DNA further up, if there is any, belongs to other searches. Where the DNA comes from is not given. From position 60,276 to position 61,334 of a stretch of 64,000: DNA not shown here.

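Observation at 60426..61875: Phage sigma-70-family protein with region 2 only, followed by a Cys4 protein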

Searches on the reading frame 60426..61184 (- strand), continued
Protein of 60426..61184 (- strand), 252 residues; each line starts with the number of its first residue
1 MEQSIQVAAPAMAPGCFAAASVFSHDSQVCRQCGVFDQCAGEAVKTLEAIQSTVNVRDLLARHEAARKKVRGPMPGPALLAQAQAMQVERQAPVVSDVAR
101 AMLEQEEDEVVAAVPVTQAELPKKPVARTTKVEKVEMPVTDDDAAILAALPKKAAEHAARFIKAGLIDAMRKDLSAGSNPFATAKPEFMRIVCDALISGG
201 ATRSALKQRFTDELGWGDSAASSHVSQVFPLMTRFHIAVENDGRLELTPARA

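Call 81: search_protein_families(library=pfam, alignment_id=A2, max_evalue=1)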
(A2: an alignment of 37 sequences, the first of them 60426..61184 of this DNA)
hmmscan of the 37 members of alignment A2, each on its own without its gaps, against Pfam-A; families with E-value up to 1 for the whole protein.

A. member 1, window:60426-61184:- (252 aa): 1 family
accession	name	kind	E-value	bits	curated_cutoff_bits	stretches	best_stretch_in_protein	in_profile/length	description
PF02467.21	Whib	-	0.16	13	23.6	1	27-46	28-47/65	Transcription factor WhiB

B. families by the number of members that match (of 37 scanned): 24 families
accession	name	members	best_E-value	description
PF02467.21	Whib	6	0.058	Transcription factor WhiB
PF06252.17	GemA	2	0.039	Bacteriophage Mu, GemA protein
PF21323.2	KDM5_C-hel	2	0.17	Lysine-specific demethylase 5, C-terminal helical domain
PF01981.21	PTH2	1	0.0032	Peptidyl-tRNA hydrolase PTH2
PF24220.1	DUF7439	1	0.019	Family of unknown function (DUF7439)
PF01654.22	Cyt_bd_oxida_I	1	0.021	Cytochrome bd terminal oxidase subunit I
PF03264.19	Cytochrom_NNT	1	0.024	NapC/NirT cytochrome c family, N-terminal region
PF07943.18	PBP5_C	1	0.041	Penicillin-binding protein 5, C-terminal domain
PF13751.12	DDE_Tnp_1_6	1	0.054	Transposase DDE domain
PF01903.22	CbiX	1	0.07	CbiX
PF06299.18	DUF1045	1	0.095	Protein of unknown function (DUF1045)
PF15763.10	DUF4692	1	0.097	Regulator of human erythroid cell expansion (RHEX)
PF13922.11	PHD_3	1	0.1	PHD domain of transcriptional enhancer, Asx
PF20116.4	DUF6506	1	0.12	Family of unknown function (DUF6506)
PF16258.11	DUF4912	1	0.12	Domain of unknown function (DUF4912)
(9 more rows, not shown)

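Call 82: search_solved_structures(query=A2, max_evalue=10, show_alignments=3)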
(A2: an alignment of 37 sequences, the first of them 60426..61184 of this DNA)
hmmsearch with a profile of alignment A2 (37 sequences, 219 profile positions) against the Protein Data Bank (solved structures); distinct sequences matched with E-value up to 10: 10.
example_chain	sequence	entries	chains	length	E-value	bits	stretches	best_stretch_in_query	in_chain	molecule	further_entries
7r81_c2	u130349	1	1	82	0.056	16.3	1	6-30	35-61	40S ribosomal protein S27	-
6rxx_Cq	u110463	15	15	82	0.079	15.8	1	6-30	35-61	Ribosomal protein s27-like protein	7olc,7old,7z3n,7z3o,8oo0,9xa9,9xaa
1z6u_A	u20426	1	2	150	0.35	13.7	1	108-172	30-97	Np95-like ring finger protein isoform b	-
7jg5_d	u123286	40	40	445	0.89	12.4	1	52-142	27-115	ATP synthase subunit b-delta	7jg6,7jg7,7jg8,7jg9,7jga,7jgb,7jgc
9ulo_A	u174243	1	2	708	1.7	11.5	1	52-153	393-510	Double-strand break repair protein MRE11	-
8bah_A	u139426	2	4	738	1.9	11.4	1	52-153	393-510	Double-strand break repair protein MRE11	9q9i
9q9h_D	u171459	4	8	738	1.9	11.4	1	52-153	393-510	Double-strand break repair protein MRE11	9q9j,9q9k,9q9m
9axt_Ah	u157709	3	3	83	2.4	11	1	6-30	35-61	Small ribosomal subunit protein eS27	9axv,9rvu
4v6w_Ab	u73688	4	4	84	2.5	10.9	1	6-30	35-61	40S ribosomal protein S27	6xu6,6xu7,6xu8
1gxr_A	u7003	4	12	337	5.2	9.9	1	6-30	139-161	TRANSDUCIN-LIKE ENHANCER PROTEIN 1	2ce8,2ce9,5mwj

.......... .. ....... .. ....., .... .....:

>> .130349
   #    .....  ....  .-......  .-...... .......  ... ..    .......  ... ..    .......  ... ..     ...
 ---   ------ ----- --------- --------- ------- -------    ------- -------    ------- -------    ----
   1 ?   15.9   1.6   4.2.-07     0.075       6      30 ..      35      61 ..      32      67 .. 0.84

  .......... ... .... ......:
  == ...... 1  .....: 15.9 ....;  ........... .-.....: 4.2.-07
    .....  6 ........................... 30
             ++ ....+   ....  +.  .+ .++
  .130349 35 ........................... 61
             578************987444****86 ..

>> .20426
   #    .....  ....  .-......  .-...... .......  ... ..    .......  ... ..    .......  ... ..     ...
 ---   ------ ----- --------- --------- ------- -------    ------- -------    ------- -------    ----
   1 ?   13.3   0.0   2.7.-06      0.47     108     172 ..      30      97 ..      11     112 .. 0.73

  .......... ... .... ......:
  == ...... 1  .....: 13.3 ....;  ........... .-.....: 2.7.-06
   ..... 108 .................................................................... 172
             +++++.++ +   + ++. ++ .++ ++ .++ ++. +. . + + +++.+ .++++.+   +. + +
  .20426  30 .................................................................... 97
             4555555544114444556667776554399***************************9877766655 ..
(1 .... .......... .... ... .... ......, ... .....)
